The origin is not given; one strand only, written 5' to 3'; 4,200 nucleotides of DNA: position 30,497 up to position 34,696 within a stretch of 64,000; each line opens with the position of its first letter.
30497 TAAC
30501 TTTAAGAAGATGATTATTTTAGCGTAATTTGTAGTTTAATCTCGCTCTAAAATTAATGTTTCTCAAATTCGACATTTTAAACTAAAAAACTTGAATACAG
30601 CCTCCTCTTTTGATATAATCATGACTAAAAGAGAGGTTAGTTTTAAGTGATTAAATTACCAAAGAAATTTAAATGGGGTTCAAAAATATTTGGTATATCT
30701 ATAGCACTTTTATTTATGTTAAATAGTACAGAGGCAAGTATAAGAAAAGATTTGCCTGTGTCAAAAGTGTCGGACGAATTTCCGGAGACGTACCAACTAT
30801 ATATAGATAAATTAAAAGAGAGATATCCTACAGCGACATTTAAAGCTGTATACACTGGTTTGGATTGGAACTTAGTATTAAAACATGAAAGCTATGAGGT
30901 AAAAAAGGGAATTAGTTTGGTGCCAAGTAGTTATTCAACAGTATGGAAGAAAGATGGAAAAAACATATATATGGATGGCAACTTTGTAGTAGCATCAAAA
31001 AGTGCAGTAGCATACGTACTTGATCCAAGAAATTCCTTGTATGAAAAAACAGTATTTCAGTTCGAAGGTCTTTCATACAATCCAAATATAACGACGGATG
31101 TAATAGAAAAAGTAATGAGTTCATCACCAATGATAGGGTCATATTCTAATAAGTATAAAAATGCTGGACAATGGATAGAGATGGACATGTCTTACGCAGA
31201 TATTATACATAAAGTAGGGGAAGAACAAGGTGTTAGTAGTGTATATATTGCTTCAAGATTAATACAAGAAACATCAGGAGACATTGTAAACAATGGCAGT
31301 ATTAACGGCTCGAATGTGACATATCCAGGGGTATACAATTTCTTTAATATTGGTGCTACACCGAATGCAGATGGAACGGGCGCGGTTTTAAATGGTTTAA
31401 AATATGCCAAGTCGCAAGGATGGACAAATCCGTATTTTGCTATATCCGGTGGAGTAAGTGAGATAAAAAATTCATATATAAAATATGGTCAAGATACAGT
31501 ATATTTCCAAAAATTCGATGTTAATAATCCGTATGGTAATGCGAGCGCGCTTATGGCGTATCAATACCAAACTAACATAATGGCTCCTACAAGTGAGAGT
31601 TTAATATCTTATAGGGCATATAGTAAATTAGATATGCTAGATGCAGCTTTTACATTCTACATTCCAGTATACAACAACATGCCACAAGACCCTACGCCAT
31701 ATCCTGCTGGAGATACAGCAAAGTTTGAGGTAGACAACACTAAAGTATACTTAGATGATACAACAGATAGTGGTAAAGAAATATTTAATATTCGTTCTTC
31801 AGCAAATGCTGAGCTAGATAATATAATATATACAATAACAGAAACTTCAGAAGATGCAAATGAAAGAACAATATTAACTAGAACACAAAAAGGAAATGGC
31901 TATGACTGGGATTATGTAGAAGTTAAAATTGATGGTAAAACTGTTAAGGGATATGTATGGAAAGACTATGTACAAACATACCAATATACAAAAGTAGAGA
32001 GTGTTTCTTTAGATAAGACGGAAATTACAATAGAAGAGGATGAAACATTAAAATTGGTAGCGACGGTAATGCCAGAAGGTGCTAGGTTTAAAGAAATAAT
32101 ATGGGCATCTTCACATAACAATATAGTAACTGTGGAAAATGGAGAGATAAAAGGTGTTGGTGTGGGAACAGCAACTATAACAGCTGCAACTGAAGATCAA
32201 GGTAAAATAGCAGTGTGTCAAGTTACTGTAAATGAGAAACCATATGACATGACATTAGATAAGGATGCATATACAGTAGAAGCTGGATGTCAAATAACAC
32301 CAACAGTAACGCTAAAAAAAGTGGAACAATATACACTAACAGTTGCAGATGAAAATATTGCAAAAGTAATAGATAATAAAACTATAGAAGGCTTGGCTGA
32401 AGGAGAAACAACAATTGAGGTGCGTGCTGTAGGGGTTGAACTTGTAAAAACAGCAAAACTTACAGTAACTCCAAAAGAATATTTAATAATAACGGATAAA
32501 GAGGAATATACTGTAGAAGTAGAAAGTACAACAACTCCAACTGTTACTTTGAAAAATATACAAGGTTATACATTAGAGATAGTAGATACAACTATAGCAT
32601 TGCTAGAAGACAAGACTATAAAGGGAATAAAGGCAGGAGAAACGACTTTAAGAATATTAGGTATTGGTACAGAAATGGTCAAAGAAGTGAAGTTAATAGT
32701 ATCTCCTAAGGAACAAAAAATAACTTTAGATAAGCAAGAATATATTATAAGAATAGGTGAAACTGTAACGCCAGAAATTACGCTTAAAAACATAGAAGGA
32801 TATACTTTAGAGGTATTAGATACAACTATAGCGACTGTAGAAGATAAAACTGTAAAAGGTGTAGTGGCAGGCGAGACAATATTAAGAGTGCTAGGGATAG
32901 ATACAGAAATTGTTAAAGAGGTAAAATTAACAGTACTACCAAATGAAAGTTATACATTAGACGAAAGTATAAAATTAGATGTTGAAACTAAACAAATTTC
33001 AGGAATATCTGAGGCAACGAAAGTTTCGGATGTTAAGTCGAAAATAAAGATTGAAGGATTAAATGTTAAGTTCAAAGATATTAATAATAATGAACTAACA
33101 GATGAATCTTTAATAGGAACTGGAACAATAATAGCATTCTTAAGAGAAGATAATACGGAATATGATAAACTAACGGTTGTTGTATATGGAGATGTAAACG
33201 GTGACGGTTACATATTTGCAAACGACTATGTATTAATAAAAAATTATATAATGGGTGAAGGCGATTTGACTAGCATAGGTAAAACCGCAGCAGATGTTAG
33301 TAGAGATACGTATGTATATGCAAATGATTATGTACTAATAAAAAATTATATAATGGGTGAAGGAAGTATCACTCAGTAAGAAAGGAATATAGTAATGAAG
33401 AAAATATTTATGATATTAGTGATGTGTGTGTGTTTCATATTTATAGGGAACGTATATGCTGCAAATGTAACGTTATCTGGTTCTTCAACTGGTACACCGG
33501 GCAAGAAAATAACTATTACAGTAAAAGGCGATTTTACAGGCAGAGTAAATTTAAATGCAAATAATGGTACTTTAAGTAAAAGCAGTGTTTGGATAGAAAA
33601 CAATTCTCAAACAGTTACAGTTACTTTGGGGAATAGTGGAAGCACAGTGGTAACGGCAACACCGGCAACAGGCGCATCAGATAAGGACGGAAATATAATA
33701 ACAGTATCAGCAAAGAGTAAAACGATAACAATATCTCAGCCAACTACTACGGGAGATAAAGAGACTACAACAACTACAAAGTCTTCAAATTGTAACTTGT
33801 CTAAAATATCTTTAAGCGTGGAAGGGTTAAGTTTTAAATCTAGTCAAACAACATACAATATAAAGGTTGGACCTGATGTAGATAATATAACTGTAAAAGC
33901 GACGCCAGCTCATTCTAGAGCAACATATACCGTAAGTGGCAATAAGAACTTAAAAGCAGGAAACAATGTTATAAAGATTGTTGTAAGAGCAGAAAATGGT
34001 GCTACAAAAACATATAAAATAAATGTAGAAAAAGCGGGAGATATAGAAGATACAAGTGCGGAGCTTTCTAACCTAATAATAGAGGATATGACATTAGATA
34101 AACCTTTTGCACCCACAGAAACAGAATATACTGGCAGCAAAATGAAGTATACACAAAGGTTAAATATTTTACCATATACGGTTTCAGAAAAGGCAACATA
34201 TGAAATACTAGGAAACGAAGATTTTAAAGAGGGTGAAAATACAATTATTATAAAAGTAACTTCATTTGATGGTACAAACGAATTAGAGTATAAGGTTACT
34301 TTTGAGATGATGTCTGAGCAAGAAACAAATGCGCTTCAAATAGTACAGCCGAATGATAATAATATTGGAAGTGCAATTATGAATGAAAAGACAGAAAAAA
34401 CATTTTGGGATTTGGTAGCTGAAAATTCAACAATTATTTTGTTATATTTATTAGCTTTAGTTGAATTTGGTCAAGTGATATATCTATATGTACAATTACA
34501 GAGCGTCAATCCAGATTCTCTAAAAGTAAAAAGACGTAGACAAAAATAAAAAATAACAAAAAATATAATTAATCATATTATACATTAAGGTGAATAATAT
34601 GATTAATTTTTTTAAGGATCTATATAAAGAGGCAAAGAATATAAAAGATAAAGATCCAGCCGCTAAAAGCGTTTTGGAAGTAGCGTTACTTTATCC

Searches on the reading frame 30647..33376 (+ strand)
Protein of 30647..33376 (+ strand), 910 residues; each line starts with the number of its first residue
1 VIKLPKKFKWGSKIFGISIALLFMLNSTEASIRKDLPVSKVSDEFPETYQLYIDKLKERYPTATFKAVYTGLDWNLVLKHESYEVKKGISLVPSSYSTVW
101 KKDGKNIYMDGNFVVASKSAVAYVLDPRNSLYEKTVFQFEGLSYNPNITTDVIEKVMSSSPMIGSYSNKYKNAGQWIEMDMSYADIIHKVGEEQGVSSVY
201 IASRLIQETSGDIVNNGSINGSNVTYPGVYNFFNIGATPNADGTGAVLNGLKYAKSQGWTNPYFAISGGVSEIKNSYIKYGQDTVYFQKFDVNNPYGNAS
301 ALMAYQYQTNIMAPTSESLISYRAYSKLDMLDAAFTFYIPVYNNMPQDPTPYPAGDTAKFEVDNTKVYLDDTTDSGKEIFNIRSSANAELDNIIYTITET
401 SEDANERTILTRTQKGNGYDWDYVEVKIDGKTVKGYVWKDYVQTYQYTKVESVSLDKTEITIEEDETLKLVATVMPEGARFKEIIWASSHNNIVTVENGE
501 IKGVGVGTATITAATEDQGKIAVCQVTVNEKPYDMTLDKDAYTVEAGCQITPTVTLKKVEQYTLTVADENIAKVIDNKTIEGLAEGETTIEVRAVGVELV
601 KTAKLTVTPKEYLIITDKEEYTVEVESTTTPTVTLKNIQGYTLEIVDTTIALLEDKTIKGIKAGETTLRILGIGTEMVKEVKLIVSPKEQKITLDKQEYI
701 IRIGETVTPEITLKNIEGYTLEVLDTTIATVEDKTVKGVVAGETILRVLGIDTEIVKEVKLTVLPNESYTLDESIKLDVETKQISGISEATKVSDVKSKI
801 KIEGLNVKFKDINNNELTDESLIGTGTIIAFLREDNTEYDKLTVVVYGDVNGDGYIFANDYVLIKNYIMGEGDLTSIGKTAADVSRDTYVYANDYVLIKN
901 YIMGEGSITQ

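Call 66: search_protein_families(library=pfam, proteins=[window:30647-33376:+], max_evalue=0.00001)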
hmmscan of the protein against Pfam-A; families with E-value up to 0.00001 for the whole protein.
window:30647-33376:+ (910 aa): 3 families
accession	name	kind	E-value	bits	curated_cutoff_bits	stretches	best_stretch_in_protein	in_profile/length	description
PF00404.24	Dockerin_1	-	5e-13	49.5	22.9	1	847-902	1-56/57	Dockerin type I domain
PF02368.24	Big_2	-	3.6e-11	43.3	22.8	1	450-524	2-77/79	Bacterial Ig-like domain (group 2)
PF21461.3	HL_N-beta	-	4.1e-06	26.9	27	0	559-596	11-47/57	Hyaluronate lyase, N-terminal beta-sheet domain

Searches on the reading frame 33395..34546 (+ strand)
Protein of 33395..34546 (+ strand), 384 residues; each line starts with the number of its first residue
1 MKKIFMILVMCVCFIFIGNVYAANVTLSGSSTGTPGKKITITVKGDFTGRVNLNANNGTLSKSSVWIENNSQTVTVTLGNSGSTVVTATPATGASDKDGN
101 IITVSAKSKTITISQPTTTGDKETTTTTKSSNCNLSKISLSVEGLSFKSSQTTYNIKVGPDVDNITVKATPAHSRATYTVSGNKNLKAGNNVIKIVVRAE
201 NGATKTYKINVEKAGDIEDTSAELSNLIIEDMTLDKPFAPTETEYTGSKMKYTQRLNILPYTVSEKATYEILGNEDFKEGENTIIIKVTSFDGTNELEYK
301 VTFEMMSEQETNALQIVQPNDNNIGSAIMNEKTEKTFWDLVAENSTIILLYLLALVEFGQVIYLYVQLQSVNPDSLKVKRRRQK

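Call 66: search_protein_families(library=pfam, proteins=[window:33395-34546:+], max_evalue=0.00001)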
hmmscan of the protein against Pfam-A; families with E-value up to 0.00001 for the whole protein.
window:33395-34546:+ (384 aa): 1 family
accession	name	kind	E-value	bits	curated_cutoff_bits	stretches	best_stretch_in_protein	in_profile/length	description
PF12733.13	Cadherin-like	-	1.1e-14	55.1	24.2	1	139-213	3-88/89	Cadherin-like beta sandwich domain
